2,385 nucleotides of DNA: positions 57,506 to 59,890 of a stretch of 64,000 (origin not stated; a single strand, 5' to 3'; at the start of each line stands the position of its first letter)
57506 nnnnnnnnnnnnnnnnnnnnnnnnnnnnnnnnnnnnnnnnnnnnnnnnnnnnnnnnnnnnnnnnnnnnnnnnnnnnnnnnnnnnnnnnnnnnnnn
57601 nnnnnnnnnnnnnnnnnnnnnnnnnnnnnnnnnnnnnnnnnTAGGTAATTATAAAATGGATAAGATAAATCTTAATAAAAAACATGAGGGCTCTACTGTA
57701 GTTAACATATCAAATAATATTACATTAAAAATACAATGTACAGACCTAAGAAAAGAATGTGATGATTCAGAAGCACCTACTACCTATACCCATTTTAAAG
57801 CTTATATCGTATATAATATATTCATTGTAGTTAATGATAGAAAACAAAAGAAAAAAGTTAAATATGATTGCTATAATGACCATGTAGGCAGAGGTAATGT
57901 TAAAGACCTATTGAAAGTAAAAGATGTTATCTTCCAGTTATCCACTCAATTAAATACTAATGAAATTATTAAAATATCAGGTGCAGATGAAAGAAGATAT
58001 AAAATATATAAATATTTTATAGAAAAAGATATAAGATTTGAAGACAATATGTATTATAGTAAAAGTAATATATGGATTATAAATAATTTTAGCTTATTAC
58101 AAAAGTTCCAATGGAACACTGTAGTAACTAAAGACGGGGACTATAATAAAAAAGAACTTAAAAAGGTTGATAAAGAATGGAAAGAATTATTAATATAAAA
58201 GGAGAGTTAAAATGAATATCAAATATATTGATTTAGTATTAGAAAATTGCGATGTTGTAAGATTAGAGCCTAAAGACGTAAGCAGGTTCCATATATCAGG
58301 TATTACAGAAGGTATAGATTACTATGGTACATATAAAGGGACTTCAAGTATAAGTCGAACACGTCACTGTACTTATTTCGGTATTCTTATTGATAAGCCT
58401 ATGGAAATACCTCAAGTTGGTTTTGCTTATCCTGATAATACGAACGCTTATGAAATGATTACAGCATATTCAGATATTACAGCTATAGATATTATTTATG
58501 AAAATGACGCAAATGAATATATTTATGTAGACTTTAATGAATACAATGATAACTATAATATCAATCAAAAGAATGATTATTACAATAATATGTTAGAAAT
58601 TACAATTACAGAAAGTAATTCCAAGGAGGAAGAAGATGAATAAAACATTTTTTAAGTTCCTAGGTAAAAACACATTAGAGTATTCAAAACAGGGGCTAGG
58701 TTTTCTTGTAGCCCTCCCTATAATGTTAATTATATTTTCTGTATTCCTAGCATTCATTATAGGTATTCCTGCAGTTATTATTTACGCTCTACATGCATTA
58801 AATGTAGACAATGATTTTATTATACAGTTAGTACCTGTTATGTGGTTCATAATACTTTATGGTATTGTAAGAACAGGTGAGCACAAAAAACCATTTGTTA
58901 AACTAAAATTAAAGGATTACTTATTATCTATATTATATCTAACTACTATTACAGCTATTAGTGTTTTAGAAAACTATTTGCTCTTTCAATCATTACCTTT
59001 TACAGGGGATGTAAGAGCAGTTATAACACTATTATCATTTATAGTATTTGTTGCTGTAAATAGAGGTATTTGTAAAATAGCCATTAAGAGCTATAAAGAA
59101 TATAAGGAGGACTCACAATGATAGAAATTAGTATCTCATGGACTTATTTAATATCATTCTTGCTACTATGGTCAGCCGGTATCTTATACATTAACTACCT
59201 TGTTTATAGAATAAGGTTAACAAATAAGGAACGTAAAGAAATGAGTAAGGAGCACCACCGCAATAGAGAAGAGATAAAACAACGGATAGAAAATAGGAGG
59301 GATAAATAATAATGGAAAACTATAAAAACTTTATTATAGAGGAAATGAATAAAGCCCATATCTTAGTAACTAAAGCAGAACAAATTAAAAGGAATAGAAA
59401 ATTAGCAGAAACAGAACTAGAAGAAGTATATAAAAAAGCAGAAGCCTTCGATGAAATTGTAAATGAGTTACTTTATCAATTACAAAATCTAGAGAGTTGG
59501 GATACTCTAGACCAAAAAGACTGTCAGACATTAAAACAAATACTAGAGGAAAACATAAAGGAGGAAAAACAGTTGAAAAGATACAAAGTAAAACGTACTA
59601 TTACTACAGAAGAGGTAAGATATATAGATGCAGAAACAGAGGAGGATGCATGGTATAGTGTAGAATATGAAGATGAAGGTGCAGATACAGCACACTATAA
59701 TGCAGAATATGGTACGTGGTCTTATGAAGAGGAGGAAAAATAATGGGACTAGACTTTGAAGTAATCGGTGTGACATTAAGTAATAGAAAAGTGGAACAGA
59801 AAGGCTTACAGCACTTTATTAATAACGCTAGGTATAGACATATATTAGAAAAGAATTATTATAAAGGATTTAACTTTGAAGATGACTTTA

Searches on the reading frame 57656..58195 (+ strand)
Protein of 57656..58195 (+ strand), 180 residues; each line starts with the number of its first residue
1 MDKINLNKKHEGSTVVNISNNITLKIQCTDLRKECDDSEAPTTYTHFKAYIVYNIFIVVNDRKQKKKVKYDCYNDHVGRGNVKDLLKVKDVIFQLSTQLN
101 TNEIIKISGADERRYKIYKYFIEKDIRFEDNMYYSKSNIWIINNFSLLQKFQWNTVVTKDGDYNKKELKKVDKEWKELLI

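Call 4: search_protein_families(library=pfam, proteins=[window:57656-58195:+], max_evalue=0.01)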
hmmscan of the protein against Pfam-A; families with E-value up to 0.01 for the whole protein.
window:57656-58195:+ (180 aa): 0 families

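Call 5: search_protein_families(library=phrogs, proteins=[window:57656-58195:+], max_evalue=0.001)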
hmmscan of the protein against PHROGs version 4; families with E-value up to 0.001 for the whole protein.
window:57656-58195:+ (180 aa): 1 family
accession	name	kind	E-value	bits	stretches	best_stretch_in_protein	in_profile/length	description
phrog_4045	-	unknown function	3.3e-122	405.9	1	1-180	1-180/180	-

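Call 57: search_protein_families(library=ncbifam, proteins=[window:57656-58195:+], max_evalue=0.01)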
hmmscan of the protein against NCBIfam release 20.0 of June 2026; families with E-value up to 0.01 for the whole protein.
window:57656-58195:+ (180 aa): 0 families

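Call 70: find_homologous_proteins(query=window:57656-58195:+, max_evalue=0.001)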
Query window:57656-58195:+ (180 aa): 5 proteins with E <= 0.001 among 58 candidates.
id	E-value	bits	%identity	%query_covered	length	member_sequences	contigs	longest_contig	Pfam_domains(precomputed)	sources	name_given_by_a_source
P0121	5.9e-103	360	90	100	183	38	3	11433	-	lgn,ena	-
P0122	7.1e-100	350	88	100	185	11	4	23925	-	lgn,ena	-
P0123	1.8e-79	283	72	100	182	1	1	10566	-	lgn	-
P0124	8.1e-78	278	69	100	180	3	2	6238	-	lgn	-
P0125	1.6e-74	267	68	100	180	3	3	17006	-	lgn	-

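Call 75: search_solved_structures(query=A2, max_evalue=10)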
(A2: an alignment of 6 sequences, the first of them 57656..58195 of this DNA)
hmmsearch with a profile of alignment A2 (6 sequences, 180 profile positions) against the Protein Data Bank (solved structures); distinct sequences matched with E-value up to 10: 0.

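Call 83: predict_structure(alignment_id=A2)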
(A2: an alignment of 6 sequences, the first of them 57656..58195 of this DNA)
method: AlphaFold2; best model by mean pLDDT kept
length: 180 residues; sequences in the alignment: 6
mean_pLDDT: 64.0   pTM: 0.60
mean pLDDT of the five models: 64.0, 62.6, 61.6, 59.3, 58.2
residues with pLDDT >= 90: 0; 70-90: 69; 50-70: 79; < 50: 32
segments of 3 or more residues with pLDDT < 50: 35-46, 67-79, 178-180
pLDDT, mean of each block of 10 residues (from residue 1): 75 74 76 50 49 71 50 41 69 82 75 65 70 74 66 53 61 50
secondary structure, 60 per line:
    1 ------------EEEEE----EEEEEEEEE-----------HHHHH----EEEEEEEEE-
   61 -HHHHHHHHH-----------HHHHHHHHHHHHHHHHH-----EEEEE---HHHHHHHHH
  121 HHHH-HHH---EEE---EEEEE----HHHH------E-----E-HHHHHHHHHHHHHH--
elements in order: E13-17 E22-30 H42-46 E51-59 H62-70 H82-98 E104-108 H112-124 E132-134 E138-142 H147-150 H165-178

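Call 84: search_protein_representatives(alignment_id=A2)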
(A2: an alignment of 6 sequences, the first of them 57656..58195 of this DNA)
Query: 6 sequences, 180 profile positions. Proteins with E-value up to 0.001 (for the whole library): 8; up to 1e-10: 8; up to 1e-30: 5. The best 8 are listed.
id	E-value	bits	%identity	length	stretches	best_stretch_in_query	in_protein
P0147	1.0e-49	185.2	-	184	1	6-179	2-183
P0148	6.9e-44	166.2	-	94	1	1-83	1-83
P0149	2.6e-37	144.8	-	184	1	5-178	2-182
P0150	5.6e-36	140.5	-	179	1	5-178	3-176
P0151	1.5e-33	132.6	-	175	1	5-179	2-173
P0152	3.6e-30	121.5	-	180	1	7-178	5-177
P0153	1.5e-24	103.2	-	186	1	4-177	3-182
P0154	1.4e-11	61.0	-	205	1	5-166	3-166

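Call 87: search_solved_structures(query=A4, max_evalue=10)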
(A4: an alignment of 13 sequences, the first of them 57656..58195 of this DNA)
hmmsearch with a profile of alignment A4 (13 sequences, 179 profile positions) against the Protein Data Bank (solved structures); distinct sequences matched with E-value up to 10: 1.
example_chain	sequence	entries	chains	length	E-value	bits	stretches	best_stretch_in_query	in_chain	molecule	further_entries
7mcd_A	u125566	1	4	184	0.2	14.4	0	119-173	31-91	AI-designed TIM-barrel F15C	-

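Call 88: search_protein_families(library=pfam, alignment_id=A4, max_evalue=0.1)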
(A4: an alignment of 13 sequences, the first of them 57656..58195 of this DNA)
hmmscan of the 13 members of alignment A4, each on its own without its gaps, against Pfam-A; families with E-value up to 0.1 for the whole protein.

A. member 1, window:57656-58195:+ (180 aa): 1 family
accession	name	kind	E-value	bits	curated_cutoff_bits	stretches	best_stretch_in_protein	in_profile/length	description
PF01644.23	Chitin_synth_1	-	0.03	14.7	25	1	59-148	52-136/163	Chitin synthase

B. families by the number of members that match (of 13 scanned): 4 families
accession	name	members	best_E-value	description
PF01644.23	Chitin_synth_1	3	0.014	Chitin synthase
PF10438.15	Cyc-maltodext_C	1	0.043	Cyclo-malto-dextrinase C-terminal domain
PF00667.26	FAD_binding_1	1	0.071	FAD binding domain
PF04082.23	Fungal_trans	1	0.079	Fungal specific transcription factor domain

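Call 89: fold_search(model_id=the predicted structure, library=pdb)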
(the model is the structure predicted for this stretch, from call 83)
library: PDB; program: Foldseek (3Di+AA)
matches with E <= 10: 153; with E <= 0.001: 0
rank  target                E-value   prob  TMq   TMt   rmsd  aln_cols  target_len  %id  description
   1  6ajm_A                7.5e-02  0.66  0.31  0.32   8.5       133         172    8  Crystal structure of apo AtaTR (released 2019-01-02)
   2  5o7o_A                1.2e-01  0.21  0.27  0.31  10.5       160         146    9  The crystal structure of DfoC, the desferrioxamine biosynthetic pathway acetyltransferase/Non-Ribosomal Peptide Synthe (released 2018-02-28)
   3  6ca4_A                2.6e-01  0.54  0.26  0.20   5.4       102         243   11  Crystal structure of humanized D. rerio TDP2 by 14 mutations (released 2018-05-02)
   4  5hh0                  2.6e-01  0.18  0.28  0.27  10.6       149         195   14  Crystal structure of human Naa60 in complex with CoA (released 2016-09-14)
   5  4f1h_B                2.7e-01  0.18  0.31  0.23  15.7       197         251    9  Crystal structure of TDP2 from Danio rerio complexed with a single strand DNA (released 2012-10-31)
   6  5hh1                  3.3e-01  0.14  0.27  0.26  10.5       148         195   13  Crystal structure of human Naa60 mutant - F34A in complex with CoA (released 2016-09-14)
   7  2qml                  4.5e-01  0.21  0.29  0.28   8.6       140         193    9  Crystal structure of an uncharacterized protein (bh2621) from bacillus halodurans at 1.55 A resolution (released 2007-09-04)
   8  2g0b_B                4.8e-01  0.20  0.32  0.31   8.5       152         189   10  The structure of FeeM, an N-acyl amino acid synthase from uncultured soil microbes (released 2006-09-26)
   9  6ca4_B                5.7e-01  0.38  0.26  0.20   5.3       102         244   12  Crystal structure of humanized D. rerio TDP2 by 14 mutations (released 2018-05-02)
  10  5icv_A                6.1e-01  0.23  0.33  0.33   8.3       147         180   12  Crystal structure of human NatF (hNaa60) bound to a bisubstrate analogue (released 2016-06-22)
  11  6ca4_C                7.3e-01  0.15  0.31  0.26  14.0       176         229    7  Crystal structure of humanized D. rerio TDP2 by 14 mutations (released 2018-05-02)
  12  4fpv_B                7.3e-01  0.12  0.31  0.23  15.8       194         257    8  Crystal structure of D. rerio TDP2 complexed with single strand DNA product (released 2012-10-31)
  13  7civ                  7.8e-01  0.21  0.28  0.25   6.6       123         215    6  Crystal Structure of Agmatine N-Acetyltransferase mutant S171A in complex with Ac-CoA (released 2021-08-18)
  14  4gyz_D                8.8e-01  0.15  0.31  0.24   9.0       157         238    4  Mus Musculus Tdp2 Bound to dAMP and Mg2+ (released 2012-10-31)
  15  5inn_D                8.8e-01  0.15  0.31  0.24   8.9       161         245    6  Mouse Tdp2 D358N protein, apo state with increased disorder amongst variable DNA-binding grasp conformations (released 2016-04-27)
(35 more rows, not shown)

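Call 90: search_protein_families(library=padloc, proteins=[window:57656-58195:+], max_evalue=0.01)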
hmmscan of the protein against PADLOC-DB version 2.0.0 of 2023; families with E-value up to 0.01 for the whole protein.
window:57656-58195:+ (180 aa): 0 families

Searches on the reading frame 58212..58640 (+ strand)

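Call 4: search_protein_families(library=pfam, proteins=[window:58212-58640:+], max_evalue=0.01)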
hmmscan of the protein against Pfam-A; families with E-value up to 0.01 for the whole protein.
window:58212-58640:+ (143 aa): 0 families

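Call 5: search_protein_families(library=phrogs, proteins=[window:58212-58640:+], max_evalue=0.001)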
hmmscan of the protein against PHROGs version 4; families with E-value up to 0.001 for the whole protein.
window:58212-58640:+ (143 aa): 2 families
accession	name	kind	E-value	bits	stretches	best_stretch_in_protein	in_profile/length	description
phrog_2349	-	unknown function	1e-63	214.8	1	1-143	2-144/152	-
phrog_14652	-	DNA, RNA and nucleotide metabolism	8.7e-07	29.6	1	2-140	4-140/261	DNA binding protein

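Call 57: search_protein_families(library=ncbifam, proteins=[window:58212-58640:+], max_evalue=0.01)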
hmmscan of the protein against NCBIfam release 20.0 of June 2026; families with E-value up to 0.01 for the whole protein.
window:58212-58640:+ (143 aa): 0 families

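Call 90: search_protein_families(library=padloc, proteins=[window:58212-58640:+], max_evalue=0.01)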
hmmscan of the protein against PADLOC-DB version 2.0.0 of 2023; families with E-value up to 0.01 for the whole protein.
window:58212-58640:+ (143 aa): 0 families

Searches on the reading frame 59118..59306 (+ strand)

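Call 56: search_protein_families(library=pfam, proteins=[window:59118-59306:+], max_evalue=0.01)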
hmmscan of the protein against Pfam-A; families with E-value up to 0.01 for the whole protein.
window:59118-59306:+ (63 aa): 1 family
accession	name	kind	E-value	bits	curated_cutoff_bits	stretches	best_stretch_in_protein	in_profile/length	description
PF00029.24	Connexin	-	0.006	16.8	31.3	1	3-57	69-123/225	Connexin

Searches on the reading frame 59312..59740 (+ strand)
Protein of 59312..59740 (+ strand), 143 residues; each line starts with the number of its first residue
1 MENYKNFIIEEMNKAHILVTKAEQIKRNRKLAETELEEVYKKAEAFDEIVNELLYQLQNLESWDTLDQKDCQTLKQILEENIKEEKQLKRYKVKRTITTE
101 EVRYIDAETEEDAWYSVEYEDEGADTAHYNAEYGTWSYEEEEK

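Call 56: search_protein_families(library=pfam, proteins=[window:59312-59740:+], max_evalue=0.01)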
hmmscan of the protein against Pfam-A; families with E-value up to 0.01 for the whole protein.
window:59312-59740:+ (143 aa): 1 family
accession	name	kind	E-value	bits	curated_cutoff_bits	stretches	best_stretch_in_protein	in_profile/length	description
PF06260.17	DUF1024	-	0.0012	19.6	27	1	35-56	28-49/82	Protein of unknown function (DUF1024)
